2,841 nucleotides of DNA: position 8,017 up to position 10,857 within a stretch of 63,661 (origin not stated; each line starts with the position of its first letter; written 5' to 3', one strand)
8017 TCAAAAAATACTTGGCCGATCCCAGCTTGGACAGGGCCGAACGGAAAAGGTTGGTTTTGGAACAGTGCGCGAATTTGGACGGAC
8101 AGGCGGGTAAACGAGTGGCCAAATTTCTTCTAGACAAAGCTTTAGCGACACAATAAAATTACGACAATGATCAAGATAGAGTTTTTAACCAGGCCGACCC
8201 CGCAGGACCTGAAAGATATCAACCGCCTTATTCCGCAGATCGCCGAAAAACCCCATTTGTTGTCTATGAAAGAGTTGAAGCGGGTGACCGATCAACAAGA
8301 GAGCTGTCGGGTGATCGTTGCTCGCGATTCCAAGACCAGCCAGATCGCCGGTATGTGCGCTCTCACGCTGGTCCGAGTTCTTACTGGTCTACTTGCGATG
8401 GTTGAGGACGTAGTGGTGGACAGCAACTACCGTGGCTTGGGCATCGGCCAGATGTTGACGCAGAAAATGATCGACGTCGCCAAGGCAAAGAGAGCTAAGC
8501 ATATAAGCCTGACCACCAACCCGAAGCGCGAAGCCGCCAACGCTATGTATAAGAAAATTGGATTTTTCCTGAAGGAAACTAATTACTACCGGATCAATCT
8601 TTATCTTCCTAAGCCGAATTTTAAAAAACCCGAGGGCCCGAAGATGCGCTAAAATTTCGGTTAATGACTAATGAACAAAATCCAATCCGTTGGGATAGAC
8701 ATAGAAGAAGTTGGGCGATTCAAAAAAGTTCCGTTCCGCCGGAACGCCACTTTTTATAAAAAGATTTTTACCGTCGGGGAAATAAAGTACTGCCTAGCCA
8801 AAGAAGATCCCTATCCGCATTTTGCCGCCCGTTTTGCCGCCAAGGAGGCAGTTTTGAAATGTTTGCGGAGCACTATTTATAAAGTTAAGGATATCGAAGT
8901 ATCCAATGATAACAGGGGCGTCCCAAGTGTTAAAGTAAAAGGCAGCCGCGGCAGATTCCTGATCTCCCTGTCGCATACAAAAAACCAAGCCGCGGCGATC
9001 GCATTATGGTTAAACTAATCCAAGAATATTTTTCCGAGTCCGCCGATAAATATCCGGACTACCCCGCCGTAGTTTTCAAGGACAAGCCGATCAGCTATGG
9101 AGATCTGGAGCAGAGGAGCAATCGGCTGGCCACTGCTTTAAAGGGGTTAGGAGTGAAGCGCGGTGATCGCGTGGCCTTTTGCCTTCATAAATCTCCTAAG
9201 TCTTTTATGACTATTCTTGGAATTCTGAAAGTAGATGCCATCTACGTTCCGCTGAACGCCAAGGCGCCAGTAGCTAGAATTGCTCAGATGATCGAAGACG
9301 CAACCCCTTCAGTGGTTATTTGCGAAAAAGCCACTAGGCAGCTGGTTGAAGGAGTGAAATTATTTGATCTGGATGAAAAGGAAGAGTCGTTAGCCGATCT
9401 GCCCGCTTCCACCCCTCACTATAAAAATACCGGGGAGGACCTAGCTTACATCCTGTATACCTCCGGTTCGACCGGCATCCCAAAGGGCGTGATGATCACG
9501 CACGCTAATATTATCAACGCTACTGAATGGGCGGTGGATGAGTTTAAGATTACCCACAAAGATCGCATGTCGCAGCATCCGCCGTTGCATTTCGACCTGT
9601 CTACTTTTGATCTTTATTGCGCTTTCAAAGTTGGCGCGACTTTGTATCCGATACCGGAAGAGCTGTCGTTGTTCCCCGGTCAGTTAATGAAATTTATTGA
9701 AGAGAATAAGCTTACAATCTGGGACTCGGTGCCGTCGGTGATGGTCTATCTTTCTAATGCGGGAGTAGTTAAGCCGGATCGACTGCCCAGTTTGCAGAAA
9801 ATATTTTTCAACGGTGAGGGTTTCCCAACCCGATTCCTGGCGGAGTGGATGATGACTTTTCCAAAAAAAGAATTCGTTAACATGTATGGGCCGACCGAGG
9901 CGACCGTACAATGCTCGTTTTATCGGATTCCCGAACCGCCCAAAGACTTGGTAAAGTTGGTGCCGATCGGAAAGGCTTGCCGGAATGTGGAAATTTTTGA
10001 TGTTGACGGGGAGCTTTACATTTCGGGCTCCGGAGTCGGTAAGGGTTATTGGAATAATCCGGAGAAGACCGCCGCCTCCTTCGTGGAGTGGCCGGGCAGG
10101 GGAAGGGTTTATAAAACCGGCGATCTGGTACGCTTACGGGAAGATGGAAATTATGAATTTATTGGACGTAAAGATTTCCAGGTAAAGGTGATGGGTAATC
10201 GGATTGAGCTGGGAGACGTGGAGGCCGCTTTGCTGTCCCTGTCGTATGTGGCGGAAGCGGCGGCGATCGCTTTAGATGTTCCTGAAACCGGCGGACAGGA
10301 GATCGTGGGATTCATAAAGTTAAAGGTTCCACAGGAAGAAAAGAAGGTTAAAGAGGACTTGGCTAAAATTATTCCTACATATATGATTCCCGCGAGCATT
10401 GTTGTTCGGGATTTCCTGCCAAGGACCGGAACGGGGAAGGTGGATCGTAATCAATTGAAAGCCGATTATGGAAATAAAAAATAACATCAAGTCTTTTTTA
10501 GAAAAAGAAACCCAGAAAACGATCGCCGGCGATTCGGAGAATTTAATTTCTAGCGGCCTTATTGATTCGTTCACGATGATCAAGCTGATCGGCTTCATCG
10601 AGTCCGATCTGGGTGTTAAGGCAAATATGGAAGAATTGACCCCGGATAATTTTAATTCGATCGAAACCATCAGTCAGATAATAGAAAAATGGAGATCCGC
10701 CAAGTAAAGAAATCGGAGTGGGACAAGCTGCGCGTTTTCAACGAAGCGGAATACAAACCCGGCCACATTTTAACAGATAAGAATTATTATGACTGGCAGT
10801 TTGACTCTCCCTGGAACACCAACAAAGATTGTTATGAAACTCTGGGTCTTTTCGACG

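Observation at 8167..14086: Two carrier-protein arms (DltA-like/CP1 and FkbH-like/CP2) with a dedicated AcpS but no DltB/DltD: a candidate new glycan acylation system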

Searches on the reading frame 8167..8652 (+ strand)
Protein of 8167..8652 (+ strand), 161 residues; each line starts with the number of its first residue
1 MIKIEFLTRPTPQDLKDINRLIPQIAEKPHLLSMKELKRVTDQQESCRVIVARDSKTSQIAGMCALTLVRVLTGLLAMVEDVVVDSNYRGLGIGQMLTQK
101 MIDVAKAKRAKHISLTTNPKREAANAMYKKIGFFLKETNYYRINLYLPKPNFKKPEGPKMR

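Call 3: search_protein_families(library=pfam, proteins=[window:8167-8652:+], max_evalue=0.01)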
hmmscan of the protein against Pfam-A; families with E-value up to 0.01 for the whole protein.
window:8167-8652:+ (161 aa): 6 families
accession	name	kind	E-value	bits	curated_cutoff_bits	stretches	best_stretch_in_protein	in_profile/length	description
PF00583.31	Acetyltransf_1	-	1e-15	58.5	20.7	1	37-133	21-116/116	Acetyltransferase (GNAT) family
PF13508.13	Acetyltransf_7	-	5.8e-12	46.3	27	1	46-133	2-82/84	Acetyltransferase (GNAT) domain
PF13673.13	Acetyltransf_10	-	8.9e-10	39.1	23.6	1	30-133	15-107/128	Acetyltransferase (GNAT) domain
PF08445.16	FR47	-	1.5e-07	31.7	22.1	1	81-141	26-85/86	FR47-like protein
PF13527.13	Acetyltransf_9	-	0.00037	20.9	25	1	14-133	9-124/127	Acetyltransferase (GNAT) domain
PF13302.13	Acetyltransf_3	-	0.0033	18.6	25.4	1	28-133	28-137/138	Acetyltransferase (GNAT) domain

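Call 4: search_protein_families(library=ncbifam, proteins=[window:8167-8652:+], max_evalue=0.01)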
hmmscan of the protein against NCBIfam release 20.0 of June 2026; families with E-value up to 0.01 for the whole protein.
window:8167-8652:+ (161 aa): 21 families
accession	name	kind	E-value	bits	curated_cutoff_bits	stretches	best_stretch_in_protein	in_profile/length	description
NF005840.0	PRK07757.1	equivalog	3.8e-10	39.9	154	1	8-118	6-109/153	N-acetyltransferase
TIGR01575.1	rimI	equivalog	3.1e-08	33.9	86.4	1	77-141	56-122/132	ribosomal protein S18-alanine N-acetyltransferase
NF005921.0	PRK07922.1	equivalog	3.3e-08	33.3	180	1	9-113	11-108/170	amino-acid N-acetyltransferase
NF040503.1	resist_ArsN1a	equivalog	1.8e-07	31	170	1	34-133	34-133/159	arsinothricin resistance N-acetyltransferase ArsN1 family A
NF040501.1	resist_ArsN2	equivalog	2.3e-06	27.3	125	1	32-133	9-101/133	arsenic resistance N-acetyltransferase ArsN2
NF053587.1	SpmdActasePaiA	equivalog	2.8e-06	27.2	250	1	79-135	93-149/172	spermidine/spermine N(1)-acetyltransferase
NF000359.1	sat3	exception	4.8e-06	26.7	360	1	76-141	95-160/180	streptothricin N-acetyltransferase Sat3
TIGR03448.1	mycothiol_MshD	equivalog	6.7e-06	25.6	163.1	1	82-138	234-290/294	mycothiol synthase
NF000487.1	stat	exception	1.5e-05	24.6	420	1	48-134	79-162/189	streptothricin N-acetyltransferase STAT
NF000360.1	sat4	exception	6.2e-05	23.1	380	1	76-136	96-156/180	streptothricin N-acetyltransferase Sat4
TIGR02406.1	ectoine_EctA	equivalog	0.00012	22.2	120.6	1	57-132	48-122/157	diaminobutyrate acetyltransferase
NF008212.0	PRK10975.1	equivalog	0.00014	21.8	219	1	55-141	145-228/232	dTDP-4-amino-4,6-dideoxy-D-galactose acyltransferase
NF007807.0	PRK10514.1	equivalog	0.00018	21.4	134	1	79-134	73-123/147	acetyltransferase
NF007527.0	PRK10140.1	equivalog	0.00027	20.8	236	1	81-138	83-141/162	N-acetyltransferase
NF007025.1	PRK09491.1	equivalog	0.0003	20.7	173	1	65-135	52-121/145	ribosomal protein S18-alanine N-acetyltransferase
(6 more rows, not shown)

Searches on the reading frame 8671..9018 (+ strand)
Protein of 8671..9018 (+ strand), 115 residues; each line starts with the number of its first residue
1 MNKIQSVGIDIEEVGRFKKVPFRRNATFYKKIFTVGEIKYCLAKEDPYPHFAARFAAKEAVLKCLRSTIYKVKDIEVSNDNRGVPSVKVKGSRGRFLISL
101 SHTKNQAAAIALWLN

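Call 3: search_protein_families(library=pfam, proteins=[window:8671-9018:+], max_evalue=0.01)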
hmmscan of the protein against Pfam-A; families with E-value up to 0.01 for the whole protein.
window:8671-9018:+ (115 aa): 1 family
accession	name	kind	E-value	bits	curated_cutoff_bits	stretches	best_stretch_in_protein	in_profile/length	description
PF01648.25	ACPS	-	1.2e-18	67.5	25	1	6-110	1-110/111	4'-phosphopantetheinyl transferase superfamily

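Call 4: search_protein_families(library=ncbifam, proteins=[window:8671-9018:+], max_evalue=0.01)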
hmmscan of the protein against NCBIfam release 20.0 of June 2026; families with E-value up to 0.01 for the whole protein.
window:8671-9018:+ (115 aa): 13 families
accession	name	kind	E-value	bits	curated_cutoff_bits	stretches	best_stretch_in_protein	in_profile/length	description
NF011250.0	PRK14656.1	equivalog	3.8e-19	69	175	1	4-102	2-112/126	holo-[acyl-carrier-protein] synthase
NF011254.0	PRK14660.1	equivalog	3.9e-19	68.9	195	1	5-99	3-100/125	holo-[acyl-carrier-protein] synthase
TIGR00556.1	pantethn_trn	domain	7.7e-19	68.1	45.35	1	4-92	2-95/128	phosphopantetheine--protein transferase domain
NF011256.0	PRK14662.1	equivalog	1.2e-17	64.4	150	1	4-111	2-115/123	4'-phosphopantetheinyl transferase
NF011257.0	PRK14663.1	equivalog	7.2e-16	58.3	186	1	7-112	3-116/123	holo-[acyl-carrier-protein] synthase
NF011253.0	PRK14659.1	equivalog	2.6e-15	57.1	156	1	4-112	2-116/123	holo-[acyl-carrier-protein] synthase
NF000832.0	PRK00070.3-2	equivalog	3.1e-15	56.5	107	1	4-110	2-111/116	holo-ACP synthase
NF000831.0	PRK00070.3-1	equivalog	4e-14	52.6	124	1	4-112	3-126/130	holo-ACP synthase AcpS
TIGR00516.1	acpS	equivalog_domain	1.3e-13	51.4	59.8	1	4-109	2-116/125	holo-ACP synthase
NF011251.0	PRK14657.1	equivalog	1.6e-12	47.5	165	1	4-110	2-118/123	holo-[acyl-carrier-protein] synthase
NF000835.0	PRK00070.4-1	equivalog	1e-06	29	128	1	5-112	3-110/115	holo-ACP synthase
NF011255.0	PRK14661.1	equivalog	5.7e-05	23.1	209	1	4-110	2-105/169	holo-[acyl-carrier-protein] synthase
NF011252.0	PRK14658.1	equivalog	0.0025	17.8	149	1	8-85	6-83/115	holo-ACP synthase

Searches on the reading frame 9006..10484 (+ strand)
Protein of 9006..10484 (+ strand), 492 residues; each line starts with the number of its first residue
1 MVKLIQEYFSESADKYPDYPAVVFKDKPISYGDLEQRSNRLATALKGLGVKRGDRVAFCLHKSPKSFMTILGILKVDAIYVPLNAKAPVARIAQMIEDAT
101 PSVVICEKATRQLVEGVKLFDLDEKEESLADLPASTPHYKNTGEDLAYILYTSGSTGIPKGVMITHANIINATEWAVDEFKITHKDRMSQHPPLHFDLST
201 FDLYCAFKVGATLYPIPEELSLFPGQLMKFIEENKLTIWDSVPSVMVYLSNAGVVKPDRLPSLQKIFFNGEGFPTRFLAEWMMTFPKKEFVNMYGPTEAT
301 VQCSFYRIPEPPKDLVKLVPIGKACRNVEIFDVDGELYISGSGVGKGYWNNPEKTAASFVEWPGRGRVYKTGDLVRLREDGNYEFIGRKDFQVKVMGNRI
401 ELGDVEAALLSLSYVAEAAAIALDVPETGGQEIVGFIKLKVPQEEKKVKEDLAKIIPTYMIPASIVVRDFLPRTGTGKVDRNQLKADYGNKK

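Call 3: search_protein_families(library=pfam, proteins=[window:9006-10484:+], max_evalue=0.01)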
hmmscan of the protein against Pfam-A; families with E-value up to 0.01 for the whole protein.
window:9006-10484:+ (492 aa): 2 families
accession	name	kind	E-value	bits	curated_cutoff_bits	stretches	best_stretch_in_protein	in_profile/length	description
PF00501.34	AMP-binding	-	2e-80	270.9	29.9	1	9-349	1-384/384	AMP-binding enzyme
PF13193.12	AMP-binding_C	-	2e-12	48.3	24.5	1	405-478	2-76/76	AMP-binding enzyme C-terminal domain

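Call 4: search_protein_families(library=ncbifam, proteins=[window:9006-10484:+], max_evalue=0.01)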
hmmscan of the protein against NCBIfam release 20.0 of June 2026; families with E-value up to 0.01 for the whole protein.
window:9006-10484:+ (492 aa): 105 families (the best 25 are shown)
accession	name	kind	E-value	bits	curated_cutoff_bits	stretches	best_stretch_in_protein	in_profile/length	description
TIGR01733.1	AA-adenyl-dom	subfamily_domain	8.6e-114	380.5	317.4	1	30-419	1-408/409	amino acid adenylation domain-containing protein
NF003417.0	PRK04813.1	subfamily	3.4e-97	326.1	476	1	7-486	7-501/505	D-alanine--poly(phosphoribitol) ligase subunit DltA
TIGR01734.1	D-ala-DACP-lig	equivalog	7.9e-94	315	559.85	1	8-486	5-500/504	D-alanine--poly(phosphoribitol) ligase subunit DltA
NF004282.0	PRK05691.1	subfamily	2.1e-82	276.3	4090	2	4-328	1132-1452/4334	non-ribosomal peptide synthase/polyketide synthase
NF041803.1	NRPS_SolG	exception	2.2e-82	277.2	2200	1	6-484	564-1070/1163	solanimycin non-ribosomal peptide synthetase SolG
NF047350.1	aureusi_NRPS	equivalog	1.8e-80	270.6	2500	1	3-485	1434-1909/2373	aureusimine non-ribosomal peptide synthetase AusA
NF038078.1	NRPS_MxcG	equivalog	5.7e-75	252.5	2300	1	5-486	458-958/1442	myxochelin non-ribosomal peptide synthetase MxcG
TIGR03098.1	ligase_PEP_1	hypoth_equivalog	4e-74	249.9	592.35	1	5-486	2-516/517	acyl-CoA ligase (AMP-forming), exosortase A system-associated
NF007605.2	PRK10252.1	equivalog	9.7e-68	228.7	2400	1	7-484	458-957/1292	enterobactin non-ribosomal peptide synthetase EntF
NF004837.0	PRK06187.1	subfamily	1.5e-67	228.1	476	1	3-491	8-525/531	long-chain-fatty-acid--CoA ligase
NF006182.0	PRK08316.1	subfamily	5.1e-54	183.6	663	1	5-490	13-519/523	fatty acyl-CoA synthetase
NF006181.0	PRK08314.1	subfamily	1.2e-51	175.6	705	2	135-485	195-551/563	long-chain-fatty-acid--CoA ligase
NF005702.0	PRK07514.1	subfamily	3e-49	167.7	558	2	19-194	19-207/506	malonyl-CoA synthase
NF004822.0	PRK06178.1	equivalog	7.9e-46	156.8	782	3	5-117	39-151/571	acyl-CoA synthetase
NF052269.1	Staph_lig_FadD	equivalog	2.2e-45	154.9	650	1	18-486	15-491/499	long-chain-fatty-acid--CoA ligase FadD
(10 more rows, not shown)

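Call 11: search_solved_structures(query=window:9006-10484:+, max_evalue=1e-30, show_alignments=0)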
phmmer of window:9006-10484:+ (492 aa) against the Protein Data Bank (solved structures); distinct sequences matched with E-value up to 1e-30: 80 (the best 60 are shown).
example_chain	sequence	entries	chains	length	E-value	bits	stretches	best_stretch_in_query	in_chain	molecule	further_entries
6mfz_A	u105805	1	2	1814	1.8e-133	448.7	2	4-484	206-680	Linear gramicidin synthase subunit A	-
9be3_A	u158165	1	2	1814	1.8e-133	448.7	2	4-484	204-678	Linear gramicidin synthase subunit A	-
9be4_A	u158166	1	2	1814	1.8e-133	448.7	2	4-484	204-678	Linear gramicidin synthase subunit A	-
9meh_A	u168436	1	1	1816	1.8e-133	448.7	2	4-484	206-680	Linear gramicidin synthase subunit A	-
6mfy_A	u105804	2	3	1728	2e-133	448.6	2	4-484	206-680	Linear gramicidin synthase subunit A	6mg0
8xjz_C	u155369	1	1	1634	1.8e-107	363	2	5-483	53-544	Peptide synthetase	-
6o6e_B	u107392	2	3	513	3.1e-83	283.1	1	3-484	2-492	L-proline--[L-prolyl-carrier protein] ligase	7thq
9bfd_A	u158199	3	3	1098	1.2e-78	267.9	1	3-484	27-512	Tyrocidine synthase 1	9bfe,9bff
4d4g_A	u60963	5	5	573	4.4e-76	259.5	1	5-488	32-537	APNAA1 | APNA A1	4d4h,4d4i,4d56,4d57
7ly7_A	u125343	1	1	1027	5.3e-73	249.3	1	5-485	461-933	BmdB, Bacillamide NRPS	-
7ly4_E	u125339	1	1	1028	5.3e-73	249.3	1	5-485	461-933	BmdB, bacillamide NRPS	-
9bfd_B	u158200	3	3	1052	1e-72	248.4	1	5-490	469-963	Tyrocidine synthase 2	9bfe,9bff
6ea3_B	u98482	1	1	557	1.1e-72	248.2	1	13-484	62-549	adenylation domain of Fuscachelin synthetase component H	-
1amu_A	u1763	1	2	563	6.3e-71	242.5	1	3-485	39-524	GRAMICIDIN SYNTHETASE 1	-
6p1j_A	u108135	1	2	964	9.4e-70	238.6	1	5-483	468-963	Txo2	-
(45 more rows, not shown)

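Call 35: search_solved_structures(query=window:9006-10481:+, max_evalue=1e-100, show_alignments=1)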
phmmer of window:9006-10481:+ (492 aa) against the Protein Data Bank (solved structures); distinct sequences matched with E-value up to 1e-100: 6.
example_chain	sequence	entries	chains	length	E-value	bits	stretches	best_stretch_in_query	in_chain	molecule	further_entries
6mfz_A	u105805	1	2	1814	1.8e-133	448.7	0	4-484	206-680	Linear gramicidin synthase subunit A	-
9be3_A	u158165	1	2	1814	1.8e-133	448.7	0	4-484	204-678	Linear gramicidin synthase subunit A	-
9be4_A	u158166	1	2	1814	1.8e-133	448.7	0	4-484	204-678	Linear gramicidin synthase subunit A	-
9meh_A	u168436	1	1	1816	1.8e-133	448.7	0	4-484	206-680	Linear gramicidin synthase subunit A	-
6mfy_A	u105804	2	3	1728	2e-133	448.6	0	4-484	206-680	Linear gramicidin synthase subunit A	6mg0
8xjz_C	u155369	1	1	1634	1.8e-107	363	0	5-483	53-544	Peptide synthetase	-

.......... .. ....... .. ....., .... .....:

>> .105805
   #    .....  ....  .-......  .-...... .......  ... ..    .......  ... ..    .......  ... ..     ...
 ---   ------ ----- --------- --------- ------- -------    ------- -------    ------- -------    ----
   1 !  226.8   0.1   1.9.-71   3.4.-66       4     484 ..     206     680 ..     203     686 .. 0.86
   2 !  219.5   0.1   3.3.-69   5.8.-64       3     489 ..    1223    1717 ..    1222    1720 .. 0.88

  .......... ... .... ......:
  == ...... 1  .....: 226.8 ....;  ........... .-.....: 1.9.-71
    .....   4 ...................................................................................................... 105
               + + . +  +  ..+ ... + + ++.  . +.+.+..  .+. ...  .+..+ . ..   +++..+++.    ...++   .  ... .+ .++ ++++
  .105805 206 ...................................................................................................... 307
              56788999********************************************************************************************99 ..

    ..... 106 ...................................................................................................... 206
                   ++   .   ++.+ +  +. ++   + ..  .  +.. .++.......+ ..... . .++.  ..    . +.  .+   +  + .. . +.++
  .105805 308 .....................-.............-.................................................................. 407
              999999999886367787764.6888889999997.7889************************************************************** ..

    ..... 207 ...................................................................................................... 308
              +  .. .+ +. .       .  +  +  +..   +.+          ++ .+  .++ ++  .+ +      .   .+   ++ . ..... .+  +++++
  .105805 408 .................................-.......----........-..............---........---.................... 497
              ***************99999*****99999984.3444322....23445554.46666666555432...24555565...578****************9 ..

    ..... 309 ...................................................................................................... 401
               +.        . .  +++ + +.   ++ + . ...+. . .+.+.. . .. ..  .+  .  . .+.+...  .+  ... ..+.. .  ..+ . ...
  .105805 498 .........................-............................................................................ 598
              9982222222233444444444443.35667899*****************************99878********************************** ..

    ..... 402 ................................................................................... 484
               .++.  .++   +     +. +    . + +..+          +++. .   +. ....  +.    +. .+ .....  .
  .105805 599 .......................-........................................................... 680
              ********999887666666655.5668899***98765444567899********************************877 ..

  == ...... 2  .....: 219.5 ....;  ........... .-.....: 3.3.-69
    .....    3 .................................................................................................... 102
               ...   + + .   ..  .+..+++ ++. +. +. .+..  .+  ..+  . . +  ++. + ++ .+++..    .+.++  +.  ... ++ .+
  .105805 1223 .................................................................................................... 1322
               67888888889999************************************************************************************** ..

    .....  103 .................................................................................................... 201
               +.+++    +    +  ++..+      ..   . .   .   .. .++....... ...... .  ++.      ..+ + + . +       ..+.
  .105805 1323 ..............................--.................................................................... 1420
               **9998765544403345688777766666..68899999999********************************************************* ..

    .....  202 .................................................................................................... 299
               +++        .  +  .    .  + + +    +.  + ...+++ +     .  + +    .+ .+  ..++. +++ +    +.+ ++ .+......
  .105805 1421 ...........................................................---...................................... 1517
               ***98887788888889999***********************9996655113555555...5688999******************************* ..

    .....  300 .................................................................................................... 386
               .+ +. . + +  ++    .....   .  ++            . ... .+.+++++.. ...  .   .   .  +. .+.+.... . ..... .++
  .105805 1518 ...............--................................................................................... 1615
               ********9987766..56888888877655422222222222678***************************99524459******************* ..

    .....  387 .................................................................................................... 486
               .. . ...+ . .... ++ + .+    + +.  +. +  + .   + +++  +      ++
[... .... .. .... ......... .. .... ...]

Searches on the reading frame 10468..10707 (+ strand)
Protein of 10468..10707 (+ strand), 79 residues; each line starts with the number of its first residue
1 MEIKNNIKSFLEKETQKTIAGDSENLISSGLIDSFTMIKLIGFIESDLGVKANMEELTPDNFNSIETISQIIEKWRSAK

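Call 3: search_protein_families(library=pfam, proteins=[window:10468-10707:+], max_evalue=0.01)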
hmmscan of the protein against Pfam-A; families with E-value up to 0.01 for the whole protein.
window:10468-10707:+ (79 aa): 1 family
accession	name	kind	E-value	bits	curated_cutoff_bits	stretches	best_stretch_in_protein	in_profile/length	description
PF00550.31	PP-binding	-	0.00024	21.7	20.8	1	5-70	5-65/67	Phosphopantetheine attachment site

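Call 4: search_protein_families(library=ncbifam, proteins=[window:10468-10707:+], max_evalue=0.01)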
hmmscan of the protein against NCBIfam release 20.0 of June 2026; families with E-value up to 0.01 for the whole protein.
window:10468-10707:+ (79 aa): 6 families
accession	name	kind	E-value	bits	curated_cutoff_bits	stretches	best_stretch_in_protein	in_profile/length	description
NF052616.1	ACP_for_OlsHI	equivalog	9.8e-08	32.2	130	1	7-77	8-82/83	ornithine lipid biosynthesis acyl carrier protein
NF003464.0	PRK05087.1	equivalog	1e-06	28.7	68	1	1-74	1-76/78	D-alanine--poly(phosphoribitol) ligase subunit DltC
NF058660.1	cispen_ACP_AmcB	equivalog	8.7e-06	25.8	80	1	18-76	21-79/80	cispentacin biosynthesis acyl carrier protein AmcB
NF005798.0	PRK07639.1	equivalog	0.00011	22.5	100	1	31-75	37-81/91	petrobactin biosynthesis protein AsbD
NF005480.0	PRK07081.1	equivalog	0.00038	20.3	72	1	17-77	19-78/83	acyl carrier protein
TIGR01688.1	dltC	equivalog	0.00075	19.5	52.35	1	25-71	24-70/73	D-alanine--poly(phosphoribitol) ligase subunit 2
